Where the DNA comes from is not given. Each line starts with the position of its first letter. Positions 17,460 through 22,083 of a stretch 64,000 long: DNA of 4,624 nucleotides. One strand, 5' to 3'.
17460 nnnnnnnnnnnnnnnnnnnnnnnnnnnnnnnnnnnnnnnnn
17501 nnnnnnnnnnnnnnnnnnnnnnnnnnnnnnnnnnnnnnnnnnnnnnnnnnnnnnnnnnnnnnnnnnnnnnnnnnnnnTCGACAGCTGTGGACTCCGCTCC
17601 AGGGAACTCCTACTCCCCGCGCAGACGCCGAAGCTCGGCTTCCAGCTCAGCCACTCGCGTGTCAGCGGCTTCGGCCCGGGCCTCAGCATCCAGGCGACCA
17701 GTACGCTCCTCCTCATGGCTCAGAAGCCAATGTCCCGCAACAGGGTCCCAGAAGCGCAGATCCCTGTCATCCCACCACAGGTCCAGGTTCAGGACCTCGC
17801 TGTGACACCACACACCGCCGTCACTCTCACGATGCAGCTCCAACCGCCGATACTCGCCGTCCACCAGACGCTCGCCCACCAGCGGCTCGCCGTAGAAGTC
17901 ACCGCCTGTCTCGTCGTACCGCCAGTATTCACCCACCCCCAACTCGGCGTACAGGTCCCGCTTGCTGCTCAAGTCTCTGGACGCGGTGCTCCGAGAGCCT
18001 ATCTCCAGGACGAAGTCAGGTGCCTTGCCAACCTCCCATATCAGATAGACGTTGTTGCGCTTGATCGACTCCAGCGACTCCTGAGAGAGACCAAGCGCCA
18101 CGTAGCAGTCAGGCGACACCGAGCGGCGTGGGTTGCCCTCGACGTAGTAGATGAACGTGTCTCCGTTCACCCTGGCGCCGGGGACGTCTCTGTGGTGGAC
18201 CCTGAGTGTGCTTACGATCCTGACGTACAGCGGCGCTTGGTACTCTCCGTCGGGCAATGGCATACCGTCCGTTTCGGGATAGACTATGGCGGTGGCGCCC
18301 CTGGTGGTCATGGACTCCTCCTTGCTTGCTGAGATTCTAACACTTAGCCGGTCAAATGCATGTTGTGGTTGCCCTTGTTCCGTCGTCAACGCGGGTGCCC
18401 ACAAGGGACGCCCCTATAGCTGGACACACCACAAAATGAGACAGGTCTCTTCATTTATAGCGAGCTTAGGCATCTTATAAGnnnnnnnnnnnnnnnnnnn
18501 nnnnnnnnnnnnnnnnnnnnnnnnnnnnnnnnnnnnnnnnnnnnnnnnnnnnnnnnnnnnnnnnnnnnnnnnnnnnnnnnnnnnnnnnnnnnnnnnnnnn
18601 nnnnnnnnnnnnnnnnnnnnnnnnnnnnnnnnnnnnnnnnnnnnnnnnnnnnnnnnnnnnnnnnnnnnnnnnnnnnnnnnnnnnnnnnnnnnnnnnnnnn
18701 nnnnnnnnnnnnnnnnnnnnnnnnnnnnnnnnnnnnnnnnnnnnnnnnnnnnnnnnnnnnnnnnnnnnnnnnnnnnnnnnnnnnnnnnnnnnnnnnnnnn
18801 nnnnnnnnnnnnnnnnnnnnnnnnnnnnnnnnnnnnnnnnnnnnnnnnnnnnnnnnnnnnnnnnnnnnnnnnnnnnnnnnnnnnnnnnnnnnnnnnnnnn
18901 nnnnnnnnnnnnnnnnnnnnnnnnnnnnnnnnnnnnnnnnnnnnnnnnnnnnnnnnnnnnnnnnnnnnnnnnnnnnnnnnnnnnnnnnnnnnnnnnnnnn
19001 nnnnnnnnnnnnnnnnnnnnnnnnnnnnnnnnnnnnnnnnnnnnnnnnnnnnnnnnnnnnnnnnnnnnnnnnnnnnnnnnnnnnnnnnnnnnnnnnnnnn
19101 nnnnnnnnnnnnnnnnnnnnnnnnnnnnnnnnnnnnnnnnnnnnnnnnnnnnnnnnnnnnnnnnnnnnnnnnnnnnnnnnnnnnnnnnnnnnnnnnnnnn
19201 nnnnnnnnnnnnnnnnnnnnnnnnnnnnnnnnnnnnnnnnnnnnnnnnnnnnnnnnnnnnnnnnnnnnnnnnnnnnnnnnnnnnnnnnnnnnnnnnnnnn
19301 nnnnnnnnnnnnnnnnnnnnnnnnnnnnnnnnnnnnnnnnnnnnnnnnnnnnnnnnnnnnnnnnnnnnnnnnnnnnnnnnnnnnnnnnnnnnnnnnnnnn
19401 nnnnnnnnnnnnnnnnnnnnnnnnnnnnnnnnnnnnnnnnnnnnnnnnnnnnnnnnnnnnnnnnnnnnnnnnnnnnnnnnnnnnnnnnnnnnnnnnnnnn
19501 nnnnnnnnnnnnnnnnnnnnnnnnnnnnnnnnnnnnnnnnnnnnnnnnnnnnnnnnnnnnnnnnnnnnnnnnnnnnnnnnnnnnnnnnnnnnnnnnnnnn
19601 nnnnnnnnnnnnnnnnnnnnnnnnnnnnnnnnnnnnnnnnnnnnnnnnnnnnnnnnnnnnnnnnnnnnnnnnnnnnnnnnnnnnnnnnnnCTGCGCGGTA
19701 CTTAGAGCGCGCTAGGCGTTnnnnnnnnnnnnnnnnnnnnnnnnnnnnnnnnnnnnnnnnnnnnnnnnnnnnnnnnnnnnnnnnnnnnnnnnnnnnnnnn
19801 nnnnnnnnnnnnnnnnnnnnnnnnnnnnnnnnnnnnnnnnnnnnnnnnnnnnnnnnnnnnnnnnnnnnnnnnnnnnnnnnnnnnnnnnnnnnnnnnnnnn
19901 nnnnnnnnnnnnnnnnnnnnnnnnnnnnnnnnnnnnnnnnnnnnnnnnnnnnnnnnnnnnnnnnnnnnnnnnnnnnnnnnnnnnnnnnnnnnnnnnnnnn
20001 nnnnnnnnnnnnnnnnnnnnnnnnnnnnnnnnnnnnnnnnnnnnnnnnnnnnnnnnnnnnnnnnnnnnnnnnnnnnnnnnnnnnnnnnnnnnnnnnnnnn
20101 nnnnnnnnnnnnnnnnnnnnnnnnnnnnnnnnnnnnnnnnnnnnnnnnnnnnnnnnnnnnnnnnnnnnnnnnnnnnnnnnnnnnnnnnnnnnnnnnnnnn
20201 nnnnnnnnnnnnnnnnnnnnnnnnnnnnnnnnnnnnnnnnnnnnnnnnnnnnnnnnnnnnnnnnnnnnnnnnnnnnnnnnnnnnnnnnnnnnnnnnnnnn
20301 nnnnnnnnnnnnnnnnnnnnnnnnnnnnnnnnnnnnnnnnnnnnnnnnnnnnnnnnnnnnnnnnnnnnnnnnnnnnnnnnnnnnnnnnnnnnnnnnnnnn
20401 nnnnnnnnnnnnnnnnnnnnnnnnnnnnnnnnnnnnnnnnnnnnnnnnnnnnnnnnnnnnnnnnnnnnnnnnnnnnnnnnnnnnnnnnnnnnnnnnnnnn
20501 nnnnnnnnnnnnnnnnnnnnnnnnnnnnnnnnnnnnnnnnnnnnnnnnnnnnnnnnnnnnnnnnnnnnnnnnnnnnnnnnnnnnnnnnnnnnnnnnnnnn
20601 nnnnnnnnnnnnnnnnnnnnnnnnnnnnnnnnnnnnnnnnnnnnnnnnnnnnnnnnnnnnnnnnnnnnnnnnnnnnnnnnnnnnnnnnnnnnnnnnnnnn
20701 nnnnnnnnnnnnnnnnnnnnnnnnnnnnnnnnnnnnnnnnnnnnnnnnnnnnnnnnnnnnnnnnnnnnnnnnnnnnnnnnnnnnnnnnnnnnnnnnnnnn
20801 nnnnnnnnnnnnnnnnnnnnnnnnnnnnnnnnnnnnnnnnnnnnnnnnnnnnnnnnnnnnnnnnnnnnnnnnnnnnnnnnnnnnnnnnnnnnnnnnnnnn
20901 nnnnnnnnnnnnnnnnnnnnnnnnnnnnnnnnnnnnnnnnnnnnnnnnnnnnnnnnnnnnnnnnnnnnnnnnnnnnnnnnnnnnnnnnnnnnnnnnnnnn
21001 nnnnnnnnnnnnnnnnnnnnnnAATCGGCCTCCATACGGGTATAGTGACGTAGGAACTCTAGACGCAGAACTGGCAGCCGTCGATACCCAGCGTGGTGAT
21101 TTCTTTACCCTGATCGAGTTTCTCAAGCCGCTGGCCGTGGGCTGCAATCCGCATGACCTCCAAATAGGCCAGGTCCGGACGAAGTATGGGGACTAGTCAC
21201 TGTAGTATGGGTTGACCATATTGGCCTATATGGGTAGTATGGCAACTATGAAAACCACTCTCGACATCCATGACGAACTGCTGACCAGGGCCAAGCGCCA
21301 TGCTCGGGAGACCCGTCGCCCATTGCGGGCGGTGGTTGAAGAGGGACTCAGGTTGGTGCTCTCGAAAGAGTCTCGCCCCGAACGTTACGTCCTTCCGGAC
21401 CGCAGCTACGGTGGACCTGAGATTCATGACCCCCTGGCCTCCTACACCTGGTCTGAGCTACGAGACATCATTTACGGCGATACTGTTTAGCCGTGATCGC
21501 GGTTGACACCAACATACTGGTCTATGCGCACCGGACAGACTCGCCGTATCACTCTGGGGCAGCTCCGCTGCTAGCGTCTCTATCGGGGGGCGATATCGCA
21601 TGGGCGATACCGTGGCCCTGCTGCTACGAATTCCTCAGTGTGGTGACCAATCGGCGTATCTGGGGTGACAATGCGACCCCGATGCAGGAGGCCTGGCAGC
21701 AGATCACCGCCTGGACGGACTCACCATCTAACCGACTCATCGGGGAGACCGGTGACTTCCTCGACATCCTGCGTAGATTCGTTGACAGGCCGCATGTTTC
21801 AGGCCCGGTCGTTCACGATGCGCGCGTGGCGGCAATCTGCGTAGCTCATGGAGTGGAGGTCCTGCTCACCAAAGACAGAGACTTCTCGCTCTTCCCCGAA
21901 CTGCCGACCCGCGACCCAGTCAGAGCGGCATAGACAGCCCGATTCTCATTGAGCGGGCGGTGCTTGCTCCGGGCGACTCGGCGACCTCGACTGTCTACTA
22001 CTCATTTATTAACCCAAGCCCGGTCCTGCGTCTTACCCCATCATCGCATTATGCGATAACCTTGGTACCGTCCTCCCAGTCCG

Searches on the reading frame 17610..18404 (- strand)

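Call 76: search_protein_families(library=pfam, proteins=[window:17610-18404:-], max_evalue=0.01)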
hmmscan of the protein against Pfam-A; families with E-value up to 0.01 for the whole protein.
window:17610-18404:- (264 aa): 1 family
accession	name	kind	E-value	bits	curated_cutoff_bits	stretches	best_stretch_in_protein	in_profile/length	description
PF05685.18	Uma2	-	1.4e-14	54.4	27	1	53-195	30-154/172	Putative restriction endonuclease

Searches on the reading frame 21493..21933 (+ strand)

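Call 13: search_protein_families(library=pfam, proteins=[window:21493-21933:+], max_evalue=0.01)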
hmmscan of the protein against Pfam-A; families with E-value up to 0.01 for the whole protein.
window:21493-21933:+ (146 aa): 2 families
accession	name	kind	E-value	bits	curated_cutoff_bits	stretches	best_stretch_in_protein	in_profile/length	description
PF01850.27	PIN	-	4.5e-08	34.2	23.6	1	2-133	1-116/120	PIN domain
PF13470.12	PIN_3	-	2.2e-05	25.7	27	1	4-130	4-115/115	PIN domain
